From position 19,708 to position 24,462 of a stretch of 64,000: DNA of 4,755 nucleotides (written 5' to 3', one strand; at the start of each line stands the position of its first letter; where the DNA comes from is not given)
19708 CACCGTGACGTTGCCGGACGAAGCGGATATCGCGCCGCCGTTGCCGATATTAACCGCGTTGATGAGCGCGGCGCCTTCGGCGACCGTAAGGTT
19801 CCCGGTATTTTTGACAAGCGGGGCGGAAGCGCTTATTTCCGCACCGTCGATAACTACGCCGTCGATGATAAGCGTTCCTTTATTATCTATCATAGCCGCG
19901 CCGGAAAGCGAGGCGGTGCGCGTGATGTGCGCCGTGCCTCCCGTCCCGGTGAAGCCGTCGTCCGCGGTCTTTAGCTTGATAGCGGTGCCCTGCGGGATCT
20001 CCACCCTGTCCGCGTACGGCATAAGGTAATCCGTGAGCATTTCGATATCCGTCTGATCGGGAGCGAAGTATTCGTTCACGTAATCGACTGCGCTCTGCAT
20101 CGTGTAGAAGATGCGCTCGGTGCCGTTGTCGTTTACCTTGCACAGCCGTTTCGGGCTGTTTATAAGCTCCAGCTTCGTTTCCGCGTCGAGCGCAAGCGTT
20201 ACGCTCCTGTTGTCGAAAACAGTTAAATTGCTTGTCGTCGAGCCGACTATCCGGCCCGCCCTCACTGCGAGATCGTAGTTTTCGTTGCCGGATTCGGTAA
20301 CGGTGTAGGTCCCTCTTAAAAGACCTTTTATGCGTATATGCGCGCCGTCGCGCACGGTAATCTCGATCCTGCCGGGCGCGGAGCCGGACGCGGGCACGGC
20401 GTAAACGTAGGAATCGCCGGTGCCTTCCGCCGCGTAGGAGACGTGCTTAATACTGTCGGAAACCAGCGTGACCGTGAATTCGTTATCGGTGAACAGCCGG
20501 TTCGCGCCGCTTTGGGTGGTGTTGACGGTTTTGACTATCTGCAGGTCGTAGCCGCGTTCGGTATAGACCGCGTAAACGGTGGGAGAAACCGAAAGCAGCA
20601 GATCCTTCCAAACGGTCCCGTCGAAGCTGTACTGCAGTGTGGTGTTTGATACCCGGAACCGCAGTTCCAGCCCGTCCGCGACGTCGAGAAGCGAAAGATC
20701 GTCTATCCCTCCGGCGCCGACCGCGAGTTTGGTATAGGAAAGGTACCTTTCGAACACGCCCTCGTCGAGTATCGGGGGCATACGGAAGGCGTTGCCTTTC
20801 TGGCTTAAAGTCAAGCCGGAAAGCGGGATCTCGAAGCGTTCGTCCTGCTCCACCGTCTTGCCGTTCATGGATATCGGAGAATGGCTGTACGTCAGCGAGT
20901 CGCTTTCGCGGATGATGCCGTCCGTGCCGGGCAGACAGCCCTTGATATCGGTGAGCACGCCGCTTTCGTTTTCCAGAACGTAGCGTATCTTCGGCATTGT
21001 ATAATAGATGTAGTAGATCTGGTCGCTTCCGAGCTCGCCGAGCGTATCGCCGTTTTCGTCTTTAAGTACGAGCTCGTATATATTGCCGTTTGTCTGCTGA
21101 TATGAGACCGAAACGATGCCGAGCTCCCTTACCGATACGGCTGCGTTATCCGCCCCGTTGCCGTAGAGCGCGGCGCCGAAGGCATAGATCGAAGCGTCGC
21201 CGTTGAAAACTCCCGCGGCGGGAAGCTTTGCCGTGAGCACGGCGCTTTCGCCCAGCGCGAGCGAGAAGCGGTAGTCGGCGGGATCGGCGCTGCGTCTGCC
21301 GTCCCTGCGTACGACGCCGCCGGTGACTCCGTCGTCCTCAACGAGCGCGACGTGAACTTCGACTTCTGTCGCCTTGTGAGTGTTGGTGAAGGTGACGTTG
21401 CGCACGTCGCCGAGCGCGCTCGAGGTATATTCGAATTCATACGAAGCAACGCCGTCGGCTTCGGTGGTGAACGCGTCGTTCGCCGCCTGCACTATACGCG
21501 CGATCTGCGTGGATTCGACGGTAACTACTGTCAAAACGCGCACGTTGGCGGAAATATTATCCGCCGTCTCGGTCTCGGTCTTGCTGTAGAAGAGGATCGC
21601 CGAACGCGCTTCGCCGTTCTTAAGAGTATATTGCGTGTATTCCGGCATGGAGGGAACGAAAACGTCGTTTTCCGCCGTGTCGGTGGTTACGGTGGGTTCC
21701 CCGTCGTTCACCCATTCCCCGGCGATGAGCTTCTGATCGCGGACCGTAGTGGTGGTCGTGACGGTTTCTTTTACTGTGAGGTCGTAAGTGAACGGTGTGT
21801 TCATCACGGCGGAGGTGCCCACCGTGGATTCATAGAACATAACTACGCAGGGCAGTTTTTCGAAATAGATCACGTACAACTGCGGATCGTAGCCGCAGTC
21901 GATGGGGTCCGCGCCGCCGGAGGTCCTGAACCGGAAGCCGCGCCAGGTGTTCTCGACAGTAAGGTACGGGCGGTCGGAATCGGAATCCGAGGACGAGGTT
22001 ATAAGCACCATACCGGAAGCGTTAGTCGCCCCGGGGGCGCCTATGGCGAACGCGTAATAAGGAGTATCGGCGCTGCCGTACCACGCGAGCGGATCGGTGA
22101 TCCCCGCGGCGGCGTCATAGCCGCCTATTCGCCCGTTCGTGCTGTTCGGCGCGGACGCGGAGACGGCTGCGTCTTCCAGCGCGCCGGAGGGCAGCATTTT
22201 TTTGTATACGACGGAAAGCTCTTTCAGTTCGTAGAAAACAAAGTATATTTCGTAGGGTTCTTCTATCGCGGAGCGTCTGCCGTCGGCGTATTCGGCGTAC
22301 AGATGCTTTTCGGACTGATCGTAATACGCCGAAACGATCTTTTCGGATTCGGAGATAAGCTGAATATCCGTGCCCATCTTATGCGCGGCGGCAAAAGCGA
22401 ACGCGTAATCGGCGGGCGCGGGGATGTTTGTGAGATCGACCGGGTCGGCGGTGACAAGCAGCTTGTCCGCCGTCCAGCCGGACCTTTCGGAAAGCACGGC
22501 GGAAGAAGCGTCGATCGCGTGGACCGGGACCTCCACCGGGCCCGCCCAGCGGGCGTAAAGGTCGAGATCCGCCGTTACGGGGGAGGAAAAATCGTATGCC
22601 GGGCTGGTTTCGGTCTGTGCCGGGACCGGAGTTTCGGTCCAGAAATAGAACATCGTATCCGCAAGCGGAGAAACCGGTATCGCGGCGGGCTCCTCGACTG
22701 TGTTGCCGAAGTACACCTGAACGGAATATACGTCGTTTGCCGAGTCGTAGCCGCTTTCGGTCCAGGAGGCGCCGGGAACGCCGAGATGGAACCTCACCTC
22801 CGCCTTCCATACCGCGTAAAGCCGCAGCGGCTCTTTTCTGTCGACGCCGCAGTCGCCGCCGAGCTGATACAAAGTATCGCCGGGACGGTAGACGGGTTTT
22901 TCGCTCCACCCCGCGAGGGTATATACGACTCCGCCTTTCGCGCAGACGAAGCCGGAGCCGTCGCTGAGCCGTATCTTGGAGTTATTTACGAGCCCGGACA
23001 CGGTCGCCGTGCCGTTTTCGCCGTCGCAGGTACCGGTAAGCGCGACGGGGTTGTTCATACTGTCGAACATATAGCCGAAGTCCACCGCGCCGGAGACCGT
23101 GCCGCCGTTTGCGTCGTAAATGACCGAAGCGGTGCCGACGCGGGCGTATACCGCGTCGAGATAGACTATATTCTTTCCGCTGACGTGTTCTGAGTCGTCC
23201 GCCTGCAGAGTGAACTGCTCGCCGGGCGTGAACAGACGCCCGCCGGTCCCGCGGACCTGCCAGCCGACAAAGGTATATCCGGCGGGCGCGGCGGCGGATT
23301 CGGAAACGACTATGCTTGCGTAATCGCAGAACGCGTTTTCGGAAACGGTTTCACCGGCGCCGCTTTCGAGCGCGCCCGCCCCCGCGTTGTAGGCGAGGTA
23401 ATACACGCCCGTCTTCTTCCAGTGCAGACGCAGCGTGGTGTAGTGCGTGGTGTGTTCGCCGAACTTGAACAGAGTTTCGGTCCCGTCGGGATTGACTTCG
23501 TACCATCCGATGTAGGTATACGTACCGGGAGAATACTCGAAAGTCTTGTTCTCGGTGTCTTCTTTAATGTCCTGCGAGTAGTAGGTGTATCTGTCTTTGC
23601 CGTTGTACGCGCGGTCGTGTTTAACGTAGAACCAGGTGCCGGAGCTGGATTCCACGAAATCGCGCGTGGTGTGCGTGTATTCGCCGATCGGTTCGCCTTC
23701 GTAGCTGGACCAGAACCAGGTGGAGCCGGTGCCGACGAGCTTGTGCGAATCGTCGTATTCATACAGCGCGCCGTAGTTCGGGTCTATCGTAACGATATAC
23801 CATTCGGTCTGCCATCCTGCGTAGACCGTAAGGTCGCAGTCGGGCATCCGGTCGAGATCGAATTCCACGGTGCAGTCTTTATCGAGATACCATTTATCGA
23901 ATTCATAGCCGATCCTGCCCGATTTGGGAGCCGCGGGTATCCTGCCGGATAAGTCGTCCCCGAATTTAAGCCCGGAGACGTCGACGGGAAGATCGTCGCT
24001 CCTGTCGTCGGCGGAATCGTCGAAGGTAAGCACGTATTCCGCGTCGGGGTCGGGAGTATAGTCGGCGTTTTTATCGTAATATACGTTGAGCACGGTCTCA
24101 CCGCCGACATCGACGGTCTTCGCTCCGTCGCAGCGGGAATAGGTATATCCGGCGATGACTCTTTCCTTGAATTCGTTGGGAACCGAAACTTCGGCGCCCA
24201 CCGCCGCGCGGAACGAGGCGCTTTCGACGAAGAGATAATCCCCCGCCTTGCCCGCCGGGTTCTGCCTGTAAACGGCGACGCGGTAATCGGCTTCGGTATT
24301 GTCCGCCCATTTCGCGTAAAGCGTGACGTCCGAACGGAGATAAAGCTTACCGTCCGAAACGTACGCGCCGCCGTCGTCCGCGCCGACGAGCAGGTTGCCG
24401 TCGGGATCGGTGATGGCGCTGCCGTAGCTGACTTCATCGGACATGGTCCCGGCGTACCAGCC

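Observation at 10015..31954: Candidate new surface system: a minor-pilin operon running into a 4,945-aa Sec-secreted beta-helix protein (fimU-pilVWX-pilY1-like layout in a sporulating Firmicute)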

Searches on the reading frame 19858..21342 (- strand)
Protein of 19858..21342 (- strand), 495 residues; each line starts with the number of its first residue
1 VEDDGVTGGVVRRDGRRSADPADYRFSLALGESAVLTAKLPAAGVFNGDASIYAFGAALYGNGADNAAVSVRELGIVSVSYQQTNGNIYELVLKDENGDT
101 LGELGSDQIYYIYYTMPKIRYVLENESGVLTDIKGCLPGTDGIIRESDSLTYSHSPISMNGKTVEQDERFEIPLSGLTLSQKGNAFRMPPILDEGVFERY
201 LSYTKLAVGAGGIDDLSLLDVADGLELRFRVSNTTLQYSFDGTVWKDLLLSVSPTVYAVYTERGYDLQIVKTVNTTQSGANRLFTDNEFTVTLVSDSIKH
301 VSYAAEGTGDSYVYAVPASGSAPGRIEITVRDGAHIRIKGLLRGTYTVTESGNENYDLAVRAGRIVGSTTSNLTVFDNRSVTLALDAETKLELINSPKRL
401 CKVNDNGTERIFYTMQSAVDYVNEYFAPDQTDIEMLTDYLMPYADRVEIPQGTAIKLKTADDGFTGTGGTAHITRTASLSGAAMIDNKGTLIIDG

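Call 21: search_protein_families(library=pfam, proteins=[window:19858-21342:-], max_evalue=0.5)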
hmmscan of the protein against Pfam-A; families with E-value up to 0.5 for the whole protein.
window:19858-21342:- (495 aa): 2 families
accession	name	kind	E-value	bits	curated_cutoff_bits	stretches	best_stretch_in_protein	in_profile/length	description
PF24547.1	DUF7601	-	1.1e-07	32.9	27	1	266-374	2-111/116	Domain of unknown function (DUF7601)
PF11440.14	AGT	-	0.041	13.4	25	1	192-247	283-336/355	DNA alpha-glucosyltransferase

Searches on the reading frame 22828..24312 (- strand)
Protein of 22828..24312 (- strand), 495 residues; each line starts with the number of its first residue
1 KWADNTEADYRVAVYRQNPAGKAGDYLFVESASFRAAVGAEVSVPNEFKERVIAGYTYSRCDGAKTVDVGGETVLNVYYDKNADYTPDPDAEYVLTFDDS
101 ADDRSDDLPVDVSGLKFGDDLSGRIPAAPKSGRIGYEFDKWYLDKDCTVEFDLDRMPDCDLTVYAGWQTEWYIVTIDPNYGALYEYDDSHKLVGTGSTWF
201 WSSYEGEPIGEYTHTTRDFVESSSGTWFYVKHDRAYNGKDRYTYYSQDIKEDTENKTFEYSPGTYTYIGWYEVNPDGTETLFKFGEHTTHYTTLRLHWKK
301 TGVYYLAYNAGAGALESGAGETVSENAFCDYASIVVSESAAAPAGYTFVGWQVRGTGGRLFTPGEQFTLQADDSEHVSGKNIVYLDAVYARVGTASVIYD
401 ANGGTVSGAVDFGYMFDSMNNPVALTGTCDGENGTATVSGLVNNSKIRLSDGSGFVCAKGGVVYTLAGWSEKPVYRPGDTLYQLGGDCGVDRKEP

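Call 21: search_protein_families(library=pfam, proteins=[window:22828-24312:-], max_evalue=0.5)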
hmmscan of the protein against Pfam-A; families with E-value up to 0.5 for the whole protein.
window:22828-24312:- (495 aa): 2 families
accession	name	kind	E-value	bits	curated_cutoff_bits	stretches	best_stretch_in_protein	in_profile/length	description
PF09479.16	Flg_new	-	2e-13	50.7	27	2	132-165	29-64/65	Listeria-Bacteroides repeat domain (List_Bact_rpt)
PF18998.6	Flg_new_2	-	0.00082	19.7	23.6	1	338-358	27-47/73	Divergent InlB B-repeat domain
